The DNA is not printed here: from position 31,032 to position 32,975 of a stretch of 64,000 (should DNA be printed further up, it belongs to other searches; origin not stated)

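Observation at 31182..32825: Full-length flotillin (SPFH) homologue in a phage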

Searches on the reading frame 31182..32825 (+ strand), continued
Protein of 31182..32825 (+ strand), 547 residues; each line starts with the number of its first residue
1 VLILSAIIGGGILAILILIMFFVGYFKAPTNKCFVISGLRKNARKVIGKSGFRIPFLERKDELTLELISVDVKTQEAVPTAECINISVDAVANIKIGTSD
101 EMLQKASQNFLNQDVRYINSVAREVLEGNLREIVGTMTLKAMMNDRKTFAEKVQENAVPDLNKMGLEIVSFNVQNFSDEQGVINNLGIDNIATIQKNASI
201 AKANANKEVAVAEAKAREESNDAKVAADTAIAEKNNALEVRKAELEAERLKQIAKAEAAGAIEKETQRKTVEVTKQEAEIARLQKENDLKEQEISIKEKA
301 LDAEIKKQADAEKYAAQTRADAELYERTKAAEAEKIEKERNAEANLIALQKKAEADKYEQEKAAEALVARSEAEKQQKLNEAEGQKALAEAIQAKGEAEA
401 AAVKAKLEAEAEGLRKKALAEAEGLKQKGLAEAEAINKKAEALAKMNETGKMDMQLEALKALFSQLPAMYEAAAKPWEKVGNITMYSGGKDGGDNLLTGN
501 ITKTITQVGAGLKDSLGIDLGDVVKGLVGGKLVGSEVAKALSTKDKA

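Call 23: find_related_loci(query=A1, collection=genome_contigs, flank=6000)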
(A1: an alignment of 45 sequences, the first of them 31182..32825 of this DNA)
Query A1 (547 aa) in genome_contigs; peptide patterns used: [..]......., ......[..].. (x = any residue, [..] = any of these).
600 stretches matched a pattern (row limit reached: there are more); 574 encode a relative of the query (tblastn E <= 1e-3); the best 80 are kept; 80 distinct loci.
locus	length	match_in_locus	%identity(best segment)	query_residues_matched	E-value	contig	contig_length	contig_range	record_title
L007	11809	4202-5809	79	2-547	0e+0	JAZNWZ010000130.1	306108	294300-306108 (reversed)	MAG: Candidatus Fimenecus sp. isolate T1900044781_TS20190247.MAGScoT_cleanbin_000031 SGB_2557_k141_2259804, whole genome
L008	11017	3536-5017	49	11-539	1e-142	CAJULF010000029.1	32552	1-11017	MAG TPA_asm: uncultured Oscillospiraceae bacterium isolate MGBC143865 genome assembly, contig: MGBC143865.29, whole geno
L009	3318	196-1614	50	24-535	1e-147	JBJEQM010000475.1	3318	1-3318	MAG: Oscillospiraceae bacterium isolate EHIM02_bin.017 NODE_8928_length_3318_cov_5.878333, whole genome shotgun sequence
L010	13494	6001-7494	48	7-547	1e-141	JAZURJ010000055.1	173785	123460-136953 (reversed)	MAG: Oscillospiraceae bacterium isolate T1900044852_TS20190318.MAGScoT_cleanbin_000012 SGB_3030_k141_618275, whole genom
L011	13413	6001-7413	51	23-532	1e-141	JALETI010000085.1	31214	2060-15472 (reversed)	MAG: Lachnospiraceae bacterium isolate SUG317 k141_9267774, whole genome shotgun sequence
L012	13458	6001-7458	48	7-531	3e-141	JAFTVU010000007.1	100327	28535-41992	MAG: Oscillospiraceae bacterium isolate RGIG4195 Roe_deer_Colon-3__c1260, whole genome shotgun sequence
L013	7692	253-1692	49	24-542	1e-141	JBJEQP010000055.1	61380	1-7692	MAG: Oscillospiraceae bacterium isolate LOHA42_bin.015 NODE_278_length_61380_cov_44.790347, whole genome shotgun sequenc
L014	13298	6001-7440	49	24-542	1e-141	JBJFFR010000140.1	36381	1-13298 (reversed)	MAG: Oscillospiraceae bacterium isolate SARD02_bin.016 NODE_548_length_36381_cov_8.584237, whole genome shotgun sequence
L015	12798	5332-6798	49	10-532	1e-141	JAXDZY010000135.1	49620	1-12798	MAG: Lachnospiraceae bacterium isolate SUG2766 k141_5283689, whole genome shotgun sequence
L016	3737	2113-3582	49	7-535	1e-145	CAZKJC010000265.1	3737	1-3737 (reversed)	MAG TPA_asm: uncultured Ruminococcus sp. isolate ERP125879_co2_2 genome assembly, contig: NODE_14539_length_3737_cov_22.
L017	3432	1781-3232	51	13-535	2e-146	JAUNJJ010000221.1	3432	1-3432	MAG: Oscillospiraceae bacterium isolate S2A_St_21 NODE_8646_length_3432_cov_24.429375, whole genome shotgun sequence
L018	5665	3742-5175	48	2-535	3e-141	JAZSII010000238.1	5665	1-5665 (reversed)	MAG: Acetatifactor sp. isolate T1900044572_TS20190038.MAGScoT_cleanbin_000063 SGB_441_k141_1861497, whole genome shotgun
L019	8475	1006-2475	48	2-532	3e-140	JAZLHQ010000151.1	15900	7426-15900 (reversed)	MAG: Eubacteriales bacterium isolate T1900044980_TA20190042.MAGScoT_cleanbin_000051 SGB_4117_k141_2331995, whole genome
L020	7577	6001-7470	49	7-532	7e-140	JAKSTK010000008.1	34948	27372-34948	MAG: Treponema sp. isolate Horse_feces305 MAG305_8, whole genome shotgun sequence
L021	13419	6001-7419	50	24-535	1e-139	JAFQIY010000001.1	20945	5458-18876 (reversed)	MAG: Oscillospiraceae bacterium isolate RGIG1862 Goat_Cecum-6__c18889, whole genome shotgun sequence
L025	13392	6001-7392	48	8-532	4e-139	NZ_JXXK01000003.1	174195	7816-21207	Ruthenibacterium lactatiformans strain 585-1 contig00003, whole genome shotgun sequence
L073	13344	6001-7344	50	24-532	1e-134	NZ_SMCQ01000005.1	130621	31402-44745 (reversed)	Longibaculum muris strain DSM 29487 Ga0244711_105, whole genome shotgun sequence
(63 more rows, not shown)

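Call 26: find_encoding_contigs(protein=P0114, flank=5000, max_places=2)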
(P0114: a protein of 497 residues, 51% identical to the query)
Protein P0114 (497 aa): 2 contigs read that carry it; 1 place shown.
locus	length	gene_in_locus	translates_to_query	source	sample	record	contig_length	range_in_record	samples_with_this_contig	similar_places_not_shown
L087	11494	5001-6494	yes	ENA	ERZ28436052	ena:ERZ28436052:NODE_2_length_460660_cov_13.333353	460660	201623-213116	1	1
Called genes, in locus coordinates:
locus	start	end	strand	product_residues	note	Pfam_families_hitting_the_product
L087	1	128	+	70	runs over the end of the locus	PF01165:Ribosomal_S21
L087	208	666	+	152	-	-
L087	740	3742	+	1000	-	-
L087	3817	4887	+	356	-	-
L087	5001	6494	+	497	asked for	PF01145:Band_7, PF15975:Flot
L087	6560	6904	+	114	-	-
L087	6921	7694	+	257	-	PF02511:Thy1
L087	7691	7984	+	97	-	-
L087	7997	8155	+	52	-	-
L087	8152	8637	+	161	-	-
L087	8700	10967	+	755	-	-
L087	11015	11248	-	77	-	-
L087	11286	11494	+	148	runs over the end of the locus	-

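Call 27: find_encoding_contigs(protein=P0013, flank=10000, max_places=2)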
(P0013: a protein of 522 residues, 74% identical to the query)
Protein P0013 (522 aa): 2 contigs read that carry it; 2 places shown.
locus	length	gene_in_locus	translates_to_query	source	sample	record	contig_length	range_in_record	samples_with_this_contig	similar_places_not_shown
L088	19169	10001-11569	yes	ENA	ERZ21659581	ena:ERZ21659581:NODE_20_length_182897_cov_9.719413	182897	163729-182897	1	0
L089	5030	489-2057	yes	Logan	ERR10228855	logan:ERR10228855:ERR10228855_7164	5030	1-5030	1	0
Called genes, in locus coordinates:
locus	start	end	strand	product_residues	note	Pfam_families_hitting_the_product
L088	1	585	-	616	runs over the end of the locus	PF24308:DUF7487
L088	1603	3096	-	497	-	PF13306:LRR_5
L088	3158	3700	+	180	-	-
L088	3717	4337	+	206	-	-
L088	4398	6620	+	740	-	-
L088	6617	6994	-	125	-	-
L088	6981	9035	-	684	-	PF13476:AAA_23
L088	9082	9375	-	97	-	-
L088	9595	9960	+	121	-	-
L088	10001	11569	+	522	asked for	PF01145:Band_7, PF15975:Flot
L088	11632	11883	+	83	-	-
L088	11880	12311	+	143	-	-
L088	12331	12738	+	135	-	-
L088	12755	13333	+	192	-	-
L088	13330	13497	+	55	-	-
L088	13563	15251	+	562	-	PF00004:AAA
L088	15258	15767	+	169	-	-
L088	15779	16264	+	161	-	PF02384:N6_Mtase (weak)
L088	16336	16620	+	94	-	-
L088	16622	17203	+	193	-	PF12850:Metallophos_2 (weak)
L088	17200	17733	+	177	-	PF00857:Isochorismatase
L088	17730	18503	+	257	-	PF02540:NAD_synthase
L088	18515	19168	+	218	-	?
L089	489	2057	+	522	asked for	PF01145:Band_7, PF15975:Flot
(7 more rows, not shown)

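Call 28: find_encoding_contigs(protein=P0029, flank=8000, max_places=2)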
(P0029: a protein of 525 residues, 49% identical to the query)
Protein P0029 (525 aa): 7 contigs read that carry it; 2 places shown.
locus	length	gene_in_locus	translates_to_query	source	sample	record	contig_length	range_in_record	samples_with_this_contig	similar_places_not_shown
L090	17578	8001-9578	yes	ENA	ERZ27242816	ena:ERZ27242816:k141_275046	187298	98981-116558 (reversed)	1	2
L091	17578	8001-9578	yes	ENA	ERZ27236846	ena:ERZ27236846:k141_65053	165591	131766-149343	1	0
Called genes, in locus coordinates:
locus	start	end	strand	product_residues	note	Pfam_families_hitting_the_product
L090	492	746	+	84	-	-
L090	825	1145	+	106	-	-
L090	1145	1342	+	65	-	-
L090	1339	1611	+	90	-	-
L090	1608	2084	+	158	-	PF01661:Macro (weak)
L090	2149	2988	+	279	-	-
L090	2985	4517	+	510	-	-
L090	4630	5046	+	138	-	-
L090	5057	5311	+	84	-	-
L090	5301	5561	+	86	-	-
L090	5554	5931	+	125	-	-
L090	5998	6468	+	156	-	-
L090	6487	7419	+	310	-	PF09414:RNA_ligase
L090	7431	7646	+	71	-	-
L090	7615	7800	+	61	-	-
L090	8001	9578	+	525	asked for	PF01145:Band_7, PF15975:Flot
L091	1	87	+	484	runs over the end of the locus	PF11443:DUF2828, PF25043:DUF7788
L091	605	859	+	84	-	-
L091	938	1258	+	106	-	-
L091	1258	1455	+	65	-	-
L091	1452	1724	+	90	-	-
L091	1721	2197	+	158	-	PF01661:Macro (weak)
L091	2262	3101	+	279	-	-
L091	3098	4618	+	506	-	-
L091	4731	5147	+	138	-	-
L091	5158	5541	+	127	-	-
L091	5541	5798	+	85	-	-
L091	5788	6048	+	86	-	-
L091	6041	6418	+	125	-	-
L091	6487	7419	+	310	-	PF09414:RNA_ligase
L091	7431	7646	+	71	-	-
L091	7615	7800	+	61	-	-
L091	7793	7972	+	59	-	-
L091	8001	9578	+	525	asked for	PF01145:Band_7, PF15975:Flot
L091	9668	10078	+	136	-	-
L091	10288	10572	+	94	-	-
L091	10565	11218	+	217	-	PF13302:Acetyltransf_3 (weak)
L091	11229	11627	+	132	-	-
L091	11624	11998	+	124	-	-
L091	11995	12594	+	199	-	PF06941:NT5C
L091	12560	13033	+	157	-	-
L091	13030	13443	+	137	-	-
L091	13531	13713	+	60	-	-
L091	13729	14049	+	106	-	-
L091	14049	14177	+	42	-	-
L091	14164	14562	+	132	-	-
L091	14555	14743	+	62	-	-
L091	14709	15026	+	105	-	-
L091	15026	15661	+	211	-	-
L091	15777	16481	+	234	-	PF13392:HNH_3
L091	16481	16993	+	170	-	PF06908:YpsA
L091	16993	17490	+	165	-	-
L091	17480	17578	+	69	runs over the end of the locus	-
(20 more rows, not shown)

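Call 32: search_protein_families(library=pfam, proteins=[L073:4930-5568:+, L073:5238-5804:+, L073:5914-7371:+, L073:7413-8300:+, L025:4956-5846:+, L025:5896-7476:+, L025:7775-9205:+, L007:3359-4180:+, L007:6439-7140:+, L073:3201-4571:+], max_evalue=0.001)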
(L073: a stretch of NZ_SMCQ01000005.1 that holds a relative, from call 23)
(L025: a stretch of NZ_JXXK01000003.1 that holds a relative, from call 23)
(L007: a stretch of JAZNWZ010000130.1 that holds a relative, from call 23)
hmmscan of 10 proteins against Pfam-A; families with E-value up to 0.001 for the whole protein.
L073:4930-5568:+ (212 aa): 1 family
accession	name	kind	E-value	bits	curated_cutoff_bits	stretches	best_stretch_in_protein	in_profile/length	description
PF22564.2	HAAS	-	6.2e-07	30.1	27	1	18-69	1-52/55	HAAS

L073:5238-5804:+ (188 aa): 0 families

L073:5914-7371:+ (485 aa): 2 families
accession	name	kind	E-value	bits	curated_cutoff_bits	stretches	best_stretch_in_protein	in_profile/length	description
PF01145.31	Band_7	-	1e-19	71.7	23.6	1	51-211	20-174/176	SPFH domain / Band 7 family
PF15975.10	Flot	-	4.2e-08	33.8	27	1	375-442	11-82/124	Flotillin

L073:7413-8300:+ (295 aa): 1 family
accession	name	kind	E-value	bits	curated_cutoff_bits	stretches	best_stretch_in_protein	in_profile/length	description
PF04055.27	Radical_SAM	-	1.9e-11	44.9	29.5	1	26-195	1-163/166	Radical SAM superfamily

L025:4956-5846:+ (296 aa): 1 family
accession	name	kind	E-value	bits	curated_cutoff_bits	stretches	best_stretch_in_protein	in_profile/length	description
PF01145.31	Band_7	-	2e-42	145.7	23.6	1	22-193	2-176/176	SPFH domain / Band 7 family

L025:5896-7476:+ (526 aa): 2 families
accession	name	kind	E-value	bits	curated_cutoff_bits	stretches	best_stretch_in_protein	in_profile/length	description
PF01145.31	Band_7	-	3.8e-20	73.1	23.6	1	77-234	22-175/176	SPFH domain / Band 7 family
PF15975.10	Flot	-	5.1e-09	36.7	27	1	398-461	12-80/124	Flotillin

L025:7775-9205:+ (476 aa): 1 family
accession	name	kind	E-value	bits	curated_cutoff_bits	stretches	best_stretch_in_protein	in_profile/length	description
PF00860.26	Xan_ur_permease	-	1.1e-43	149.8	27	1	41-435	3-386/389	Permease family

L007:3359-4180:+ (273 aa): 0 families

L007:6439-7140:+ (233 aa): 1 family
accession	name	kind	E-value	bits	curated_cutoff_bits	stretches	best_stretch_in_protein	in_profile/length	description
PF02511.20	Thy1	-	2.6e-33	115.9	24.8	1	10-187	6-186/191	Thymidylate synthase complementing protein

L073:3201-4571:+ (456 aa): 1 family
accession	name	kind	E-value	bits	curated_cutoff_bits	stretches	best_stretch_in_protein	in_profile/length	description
PF00209.24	SNF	-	4.8e-60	204.2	27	2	136-450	168-481/524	Sodium:neurotransmitter symporter family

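Call 33: predict_structure(alignment_id=A1)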
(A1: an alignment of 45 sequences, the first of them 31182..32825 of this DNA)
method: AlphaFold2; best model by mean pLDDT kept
length: 547 residues; sequences in the alignment: 45
mean_pLDDT: 67.0   pTM: 0.36
mean pLDDT of the five models: 67.0, 65.6, 65.5, 62.8, 59.8
residues with pLDDT >= 90: 5; 70-90: 299; 50-70: 121; < 50: 122
segments of 3 or more residues with pLDDT < 50: 185-191, 266-277, 440-456, 469-547
pLDDT, mean of each block of 10 residues (from residue 1): 85 88 84 81 81 81 86 75 75 88 87 87 88 80 79 88 88 74 50 51 59 68 72 74 76 67 48 46 65 70 73 75 77 77 78 77 79 77 69 58 65 70 58 55 41 45 50 45 31 35 40 40 43 38 40
secondary structure, 60 per line:
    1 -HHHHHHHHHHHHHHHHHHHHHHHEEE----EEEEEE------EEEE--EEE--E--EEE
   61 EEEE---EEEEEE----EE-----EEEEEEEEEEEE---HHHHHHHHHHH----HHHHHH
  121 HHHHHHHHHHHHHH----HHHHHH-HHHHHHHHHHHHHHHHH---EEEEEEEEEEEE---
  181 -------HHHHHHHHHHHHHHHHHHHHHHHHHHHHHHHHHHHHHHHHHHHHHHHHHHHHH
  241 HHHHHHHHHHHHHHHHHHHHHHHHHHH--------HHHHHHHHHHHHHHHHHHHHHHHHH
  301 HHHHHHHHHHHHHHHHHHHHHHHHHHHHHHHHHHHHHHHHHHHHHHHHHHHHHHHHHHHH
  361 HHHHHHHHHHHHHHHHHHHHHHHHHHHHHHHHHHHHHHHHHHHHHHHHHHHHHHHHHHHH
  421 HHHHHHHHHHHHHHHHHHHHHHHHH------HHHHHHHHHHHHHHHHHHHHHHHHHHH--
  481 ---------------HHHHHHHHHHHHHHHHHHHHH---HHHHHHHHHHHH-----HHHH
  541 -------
elements in order: H2-24 E25-27 E32-37 E44-47 E50-52 E58-64 E68-73 E85-96 H100-110 H115-134 H139-144 H146-162 E166-177 H188-267 H276-445 H452-478 H496-516 H520-531 H537-540

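Call 35: find_related_loci(query=A1, collection=viral_contigs, flank=6000)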
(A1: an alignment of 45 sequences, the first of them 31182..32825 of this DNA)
Query A1 (547 aa) in viral_contigs; peptide patterns used: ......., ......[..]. (x = any residue, [..] = any of these).
155 stretches matched a pattern; 107 encode a relative of the query (tblastn E <= 1e-3); the best 80 are kept; 80 distinct loci.
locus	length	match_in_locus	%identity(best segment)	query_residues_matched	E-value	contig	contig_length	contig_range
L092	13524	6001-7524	49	8-534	1e-151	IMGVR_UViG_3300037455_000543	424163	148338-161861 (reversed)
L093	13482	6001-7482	49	13-535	4e-133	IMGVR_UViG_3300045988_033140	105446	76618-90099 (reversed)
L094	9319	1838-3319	49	13-535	4e-133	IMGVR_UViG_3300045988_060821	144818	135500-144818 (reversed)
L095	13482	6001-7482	49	13-535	3e-132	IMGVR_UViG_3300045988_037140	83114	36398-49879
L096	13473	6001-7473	46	25-532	4e-132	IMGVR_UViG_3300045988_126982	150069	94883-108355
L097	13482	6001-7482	49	13-535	3e-132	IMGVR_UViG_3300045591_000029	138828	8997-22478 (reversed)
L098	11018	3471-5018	48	2-534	9e-132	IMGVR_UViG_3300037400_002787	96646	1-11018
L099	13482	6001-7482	46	25-535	2e-131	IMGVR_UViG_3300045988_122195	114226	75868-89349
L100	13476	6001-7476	45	25-533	1e-130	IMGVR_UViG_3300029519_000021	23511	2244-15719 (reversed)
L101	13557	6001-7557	50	8-535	5e-130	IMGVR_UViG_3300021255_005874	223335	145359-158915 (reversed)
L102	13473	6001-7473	46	25-532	6e-132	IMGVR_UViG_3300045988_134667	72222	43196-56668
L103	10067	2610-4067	47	3-535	4e-129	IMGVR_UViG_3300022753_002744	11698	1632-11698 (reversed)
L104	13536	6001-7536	50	7-535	2e-128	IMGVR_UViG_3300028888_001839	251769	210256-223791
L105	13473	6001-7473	49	1-532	3e-128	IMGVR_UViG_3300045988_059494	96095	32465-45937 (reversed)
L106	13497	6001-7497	52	19-533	1e-127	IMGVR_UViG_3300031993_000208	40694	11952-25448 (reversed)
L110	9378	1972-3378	50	21-532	7e-126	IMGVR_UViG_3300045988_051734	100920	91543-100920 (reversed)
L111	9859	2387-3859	48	1-532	4e-125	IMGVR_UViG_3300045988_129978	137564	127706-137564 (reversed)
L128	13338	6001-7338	45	10-528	8e-120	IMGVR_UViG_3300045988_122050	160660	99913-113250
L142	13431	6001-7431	49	12-532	8e-119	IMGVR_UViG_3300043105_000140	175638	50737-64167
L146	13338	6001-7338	44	10-528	1e-118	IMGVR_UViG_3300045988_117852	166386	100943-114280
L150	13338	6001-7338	44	10-528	1e-118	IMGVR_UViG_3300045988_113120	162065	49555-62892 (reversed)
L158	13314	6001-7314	44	24-529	2e-118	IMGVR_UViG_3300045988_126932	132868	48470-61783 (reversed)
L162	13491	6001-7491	44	1-532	3e-109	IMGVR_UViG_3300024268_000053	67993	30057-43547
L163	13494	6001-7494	44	1-532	1e-108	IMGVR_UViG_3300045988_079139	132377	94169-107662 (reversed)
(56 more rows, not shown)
